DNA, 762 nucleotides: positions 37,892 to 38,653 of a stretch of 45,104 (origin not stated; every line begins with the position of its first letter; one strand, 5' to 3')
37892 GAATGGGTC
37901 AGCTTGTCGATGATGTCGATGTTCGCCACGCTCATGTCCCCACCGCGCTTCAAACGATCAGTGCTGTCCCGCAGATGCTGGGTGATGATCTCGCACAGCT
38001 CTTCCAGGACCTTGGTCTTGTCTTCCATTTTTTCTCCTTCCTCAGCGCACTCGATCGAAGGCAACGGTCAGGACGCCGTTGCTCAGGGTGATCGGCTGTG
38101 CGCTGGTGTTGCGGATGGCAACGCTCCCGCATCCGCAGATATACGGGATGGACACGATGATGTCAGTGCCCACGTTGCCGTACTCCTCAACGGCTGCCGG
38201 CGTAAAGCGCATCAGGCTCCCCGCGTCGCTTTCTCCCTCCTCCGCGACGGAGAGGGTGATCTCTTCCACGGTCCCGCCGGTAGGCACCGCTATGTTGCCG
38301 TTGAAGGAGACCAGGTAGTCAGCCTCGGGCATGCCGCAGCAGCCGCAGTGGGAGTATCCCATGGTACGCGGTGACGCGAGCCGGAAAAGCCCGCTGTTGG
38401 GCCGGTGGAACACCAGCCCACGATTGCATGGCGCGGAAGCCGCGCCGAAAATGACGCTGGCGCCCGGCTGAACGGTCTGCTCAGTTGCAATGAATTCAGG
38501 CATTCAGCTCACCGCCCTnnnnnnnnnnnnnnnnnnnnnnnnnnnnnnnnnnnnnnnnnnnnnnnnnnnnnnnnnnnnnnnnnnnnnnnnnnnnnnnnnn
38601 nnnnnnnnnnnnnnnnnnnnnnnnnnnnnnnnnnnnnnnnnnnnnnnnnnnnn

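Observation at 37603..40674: A terminator-insulated accessory cluster of Gly/Cys/Gln-rich proteins lies next to attP (candidate lysogenic-conversion system)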

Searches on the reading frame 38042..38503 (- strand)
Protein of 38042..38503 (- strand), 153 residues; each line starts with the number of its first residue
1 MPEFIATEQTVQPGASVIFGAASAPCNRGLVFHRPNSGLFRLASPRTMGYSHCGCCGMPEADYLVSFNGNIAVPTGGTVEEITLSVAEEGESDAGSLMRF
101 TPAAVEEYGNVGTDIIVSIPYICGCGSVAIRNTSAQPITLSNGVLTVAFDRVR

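Call 7: search_protein_families(library=pfam, max_evalue=0.1, proteins=[window:38042-38503:-])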
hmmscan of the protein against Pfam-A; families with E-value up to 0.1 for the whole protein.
window:38042-38503:- (153 aa): 0 families

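Call 8: search_protein_families(library=phrogs, max_evalue=0.1, proteins=[window:38042-38503:-])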
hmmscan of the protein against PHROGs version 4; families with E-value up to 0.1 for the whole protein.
window:38042-38503:- (153 aa): 1 family
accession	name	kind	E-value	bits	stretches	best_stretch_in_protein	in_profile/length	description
phrog_20016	-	unknown function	2e-27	96.6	1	3-147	3-137/141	-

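Call 18: search_protein_families(library=ncbifam, max_evalue=0.1, proteins=[window:38042-38503:-])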
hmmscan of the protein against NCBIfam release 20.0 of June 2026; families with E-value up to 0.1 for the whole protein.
window:38042-38503:- (153 aa): 1 family
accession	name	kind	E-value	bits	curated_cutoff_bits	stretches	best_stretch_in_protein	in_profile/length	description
NF011975.0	PRK15443.2-2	subfamily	0.035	14.1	196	1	59-114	5-61/139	diol dehydratase small subunit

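Call 19: search_protein_families(library=padloc, max_evalue=0.1, proteins=[window:38042-38503:-])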
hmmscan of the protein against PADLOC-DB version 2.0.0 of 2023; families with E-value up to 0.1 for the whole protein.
window:38042-38503:- (153 aa): 0 families

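Call 30: find_homologous_proteins(query=window:38042-38503:-, max_evalue=0.001)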
Query window:38042-38503:- (153 aa): 1138 proteins with E <= 0.001 among 1213 candidates; the best 120 are listed.
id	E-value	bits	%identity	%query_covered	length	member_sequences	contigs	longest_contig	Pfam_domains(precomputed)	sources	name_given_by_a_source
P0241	1.6e-96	338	100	100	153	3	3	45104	-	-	-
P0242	2.3e-76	273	81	100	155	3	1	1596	-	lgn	-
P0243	3.0e-73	263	78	100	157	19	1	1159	-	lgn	-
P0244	1.0e-70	254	77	100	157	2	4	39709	-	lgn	-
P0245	9.1e-70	251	75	100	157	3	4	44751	-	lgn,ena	-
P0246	3.7e-48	181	61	92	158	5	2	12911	-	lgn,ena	-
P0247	8.3e-48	180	57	96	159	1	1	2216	-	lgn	-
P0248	3.0e-47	178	56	93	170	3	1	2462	-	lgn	-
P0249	3.1e-47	178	57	100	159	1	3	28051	-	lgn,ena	-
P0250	6.5e-47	177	58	95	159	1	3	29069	-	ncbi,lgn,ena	-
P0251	2.0e-46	176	56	94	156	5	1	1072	-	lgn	-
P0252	5.0e-46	174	56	95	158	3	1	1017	-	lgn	-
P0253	5.2e-46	174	59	95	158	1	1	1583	-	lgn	-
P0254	5.4e-46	174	54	95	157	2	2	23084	-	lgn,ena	-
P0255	9.2e-46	174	54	100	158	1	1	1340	-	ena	-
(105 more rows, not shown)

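Call 40: predict_structure(alignment_id=A2)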
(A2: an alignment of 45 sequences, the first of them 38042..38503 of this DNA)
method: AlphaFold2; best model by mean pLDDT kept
length: 153 residues; sequences in the alignment: 45
mean_pLDDT: 91.4   pTM: 0.85
mean pLDDT of the five models: 91.4, 90.6, 90.4, 90.3, 89.2
residues with pLDDT >= 90: 114; 70-90: 31; 50-70: 8; < 50: 0
segments of 3 or more residues with pLDDT < 50: none
pLDDT, mean of each block of 10 residues (from residue 1): 90 96 73 90 89 76 96 95 96 96 96 96 91 97 94 91
secondary structure, 60 per line:
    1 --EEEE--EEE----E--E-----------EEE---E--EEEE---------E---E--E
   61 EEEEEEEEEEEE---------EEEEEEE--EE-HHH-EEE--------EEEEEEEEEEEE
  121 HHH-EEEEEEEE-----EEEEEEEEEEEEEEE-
elements in order: E3-6 E9-11 E31-33 E40-43 E60-72 E82-88 E98-100 E109-120 E125-132 E138-152

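Call 42: fold_search(model_id=the predicted structure, library=pdb)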
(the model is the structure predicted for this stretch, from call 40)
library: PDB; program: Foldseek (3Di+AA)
matches with E <= 10: 1541; with E <= 0.001: 74
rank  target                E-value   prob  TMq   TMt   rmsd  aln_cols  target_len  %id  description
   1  9h38_K                7.4e-08  1.00  0.67  0.73   3.1       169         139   14  C-terminal domain of the F-ENA tip fibrillum F-BclA from Bacillus thuringiensis (released 2025-03-12)
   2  9h38_L                8.6e-08  1.00  0.67  0.73   3.5       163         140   15  C-terminal domain of the F-ENA tip fibrillum F-BclA from Bacillus thuringiensis (released 2025-03-12)
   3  9h38_M                2.2e-07  1.00  0.68  0.77   2.7       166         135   14  C-terminal domain of the F-ENA tip fibrillum F-BclA from Bacillus thuringiensis (released 2025-03-12)
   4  9h38_A                3.4e-07  1.00  0.68  0.74   3.0       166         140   13  C-terminal domain of the F-ENA tip fibrillum F-BclA from Bacillus thuringiensis (released 2025-03-12)
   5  9h38_R                4.4e-07  1.00  0.67  0.72   3.5       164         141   14  C-terminal domain of the F-ENA tip fibrillum F-BclA from Bacillus thuringiensis (released 2025-03-12)
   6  9h38_B                5.2e-07  1.00  0.69  0.76   2.6       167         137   14  C-terminal domain of the F-ENA tip fibrillum F-BclA from Bacillus thuringiensis (released 2025-03-12)
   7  9h38_S                7.9e-07  1.00  0.64  0.71   3.8       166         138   14  C-terminal domain of the F-ENA tip fibrillum F-BclA from Bacillus thuringiensis (released 2025-03-12)
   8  7r1m_A                2.6e-06  1.00  0.66  0.65   4.4       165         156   12  Crystal structure of ExsFA, a Bacillus cereus spore exosporium protein (released 2023-02-15)
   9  8d02                  3.1e-06  1.00  0.66  0.67   4.5       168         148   13  Crystal Structure of Bacillus anthracis BxpB (released 2023-05-24)
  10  1rj7_K                4.2e-06  1.00  0.67  0.70   2.9       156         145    8  Crystal structure of EDA-A1 (released 2003-12-09)
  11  9h3d_E                8.8e-06  1.00  0.63  0.65   5.2       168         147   12  F-ENA exosporium anchoring complex between ExsF and a peptide derived from the N-terminus of F-Anchor (released 2025-03-12)
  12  1rj7_J                9.3e-06  1.00  0.65  0.68   3.7       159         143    8  Crystal structure of EDA-A1 (released 2003-12-09)
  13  7r5i_C                1.1e-05  1.00  0.63  0.65   4.8       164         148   12  High resolution Crystal structure of ExsFA, a Bacillus cereus spore exosporium protein (released 2023-08-23)
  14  9h3d_D                1.3e-05  1.00  0.63  0.65   5.2       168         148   12  F-ENA exosporium anchoring complex between ExsF and a peptide derived from the N-terminus of F-Anchor (released 2025-03-12)
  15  1rj7_E                1.6e-05  1.00  0.62  0.64   3.7       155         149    8  Crystal structure of EDA-A1 (released 2003-12-09)
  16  7r1m_B                1.8e-05  1.00  0.64  0.65   4.5       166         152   12  Crystal structure of ExsFA, a Bacillus cereus spore exosporium protein (released 2023-02-15)
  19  1wck                  2.5e-05  1.00  0.61  0.68   3.7       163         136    8  Crystal structure of the C-terminal domain of BclA, the major antigen of the exosporium of the Bacillus anthracis spore. (released 2005-10-25)
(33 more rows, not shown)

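Call 43: search_dna_similar(query=window:38042-38503:-, collection=phages, mode=protein, max_rows=40, max_evalue=0.001)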
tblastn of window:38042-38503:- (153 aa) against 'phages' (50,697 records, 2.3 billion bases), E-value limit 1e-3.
Records with a match: 15; places in all: 15; records where one place covers at least 80% of the query: 10.
Best place of each record, by identity: <60% 15.
By first word of the organism name: Bacteriophage 11; Dulem 3; Butyrivibrio 1.
By host as written in the record: - 11; Propithecus coquereli 2; Butyrivibrio fibrisolvens DSM 3071 1; Varecia variegata 1.
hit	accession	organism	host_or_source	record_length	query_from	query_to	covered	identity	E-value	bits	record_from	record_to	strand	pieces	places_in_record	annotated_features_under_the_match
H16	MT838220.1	Bacteriophage sp.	human fecal samples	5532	1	152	99%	38.6%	3e-19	88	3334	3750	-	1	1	record has no annotation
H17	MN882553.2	Butyrivibrio virus Ceridwen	Butyrivibrio fibrisolvens DSM 3071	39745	1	134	88%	43.7%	3e-20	91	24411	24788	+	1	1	hypothetical protein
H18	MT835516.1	Bacteriophage sp.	human fecal samples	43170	1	147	96%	38.9%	3e-17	83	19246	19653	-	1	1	record has no annotation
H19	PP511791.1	Dulem virus 39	Propithecus coquereli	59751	9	147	91%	40.3%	2e-20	92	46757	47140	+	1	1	hypothetical protein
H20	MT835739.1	Bacteriophage sp.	human fecal samples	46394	1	147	96%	37.8%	4e-18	85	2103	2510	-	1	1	record has no annotation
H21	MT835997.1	Bacteriophage sp.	human fecal samples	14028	1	147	96%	37.2%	5e-17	82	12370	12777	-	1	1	record has no annotation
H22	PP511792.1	Dulem virus 33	Propithecus coquereli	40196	9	145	90%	39.4%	8e-14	73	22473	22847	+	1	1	hypothetical protein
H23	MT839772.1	Bacteriophage sp.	human fecal samples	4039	1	147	96%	36.5%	9e-17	81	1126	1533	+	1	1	record has no annotation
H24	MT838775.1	Bacteriophage sp.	human fecal samples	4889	1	147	96%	36.5%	2e-16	80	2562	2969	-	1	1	record has no annotation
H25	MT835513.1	Bacteriophage sp.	human fecal samples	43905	23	147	82%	39.2%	4e-14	74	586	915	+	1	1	record has no annotation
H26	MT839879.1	Bacteriophage sp.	human fecal samples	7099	31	147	76%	39.3%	3e-14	74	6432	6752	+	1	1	record has no annotation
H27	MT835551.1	Bacteriophage sp.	human fecal samples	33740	29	147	78%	37.0%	1e-11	67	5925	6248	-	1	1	record has no annotation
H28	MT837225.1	Bacteriophage sp.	human fecal samples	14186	31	147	76%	36.8%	9e-11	64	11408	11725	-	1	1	record has no annotation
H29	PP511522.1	Dulem virus 35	Varecia variegata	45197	33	146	75%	37.4%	1e-12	69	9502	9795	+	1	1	hypothetical protein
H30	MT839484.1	Bacteriophage sp.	human fecal samples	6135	63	142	52%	45.7%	2e-13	72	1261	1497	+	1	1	record has no annotation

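Call 67: fold_search(model_id=the predicted structure, library=viral)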
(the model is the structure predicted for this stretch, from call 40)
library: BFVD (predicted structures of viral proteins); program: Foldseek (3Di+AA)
matches with E <= 10: 1816; with E <= 0.001: 265
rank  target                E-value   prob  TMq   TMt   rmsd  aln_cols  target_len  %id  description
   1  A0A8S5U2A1            6.8e-13  1.00  0.80  0.90   2.5       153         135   28  Uncharacterized protein [Siphoviridae sp. ctqzz19]
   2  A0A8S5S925            6.1e-09  1.00  0.74  0.79   3.2       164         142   19  BclA protein [Phage sp. ctGns7]
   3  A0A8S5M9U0            6.4e-09  1.00  0.78  0.86   2.2       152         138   15  Uncharacterized protein [Siphoviridae sp. ctv4j104]
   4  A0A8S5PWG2            1.8e-07  1.00  0.75  0.83   2.0       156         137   12  Uncharacterized protein [Myoviridae sp. ctWiL39]
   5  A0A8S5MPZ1            1.9e-07  1.00  0.75  0.88   2.5       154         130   16  Uncharacterized protein [Podoviridae sp. ctoqT5]
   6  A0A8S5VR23            3.3e-07  1.00  0.75  0.84   2.0       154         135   12  (no name in the UniProt tables at hand)
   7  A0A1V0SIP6            3.5e-07  1.00  0.59  0.23   3.8       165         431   12  Collagen triple helix repeat motif-containing protein [Klosneuvirus KNV1]
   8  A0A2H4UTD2            3.9e-07  1.00  0.68  0.49   2.4       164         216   16  Flagellar hook-length control protein-like protein [Bodo saltans virus]
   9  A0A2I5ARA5            5.9e-07  1.00  0.62  0.54   4.6       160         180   14  (no name in the UniProt tables at hand)
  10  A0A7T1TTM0            1.0e-06  1.00  0.64  0.55   3.7       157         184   10  Uncharacterized protein [Vibrio phage vB_VpP_DE17]
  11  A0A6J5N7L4            1.2e-06  1.00  0.67  0.53   3.5       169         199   12  Uncharacterized protein [uncultured Caudovirales phage]
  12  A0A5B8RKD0            1.2e-06  1.00  0.66  0.36   4.0       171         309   16  Uncharacterized protein [Iridovirus Liz-CrIV]
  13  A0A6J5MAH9            1.3e-06  1.00  0.71  0.44   3.2       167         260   12  Uncharacterized protein [uncultured Caudovirales phage]
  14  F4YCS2                2.7e-06  1.00  0.65  0.51   3.6       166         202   10  (no name in the UniProt tables at hand)
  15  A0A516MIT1            3.2e-06  1.00  0.61  0.27   4.3       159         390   16  (no name in the UniProt tables at hand)
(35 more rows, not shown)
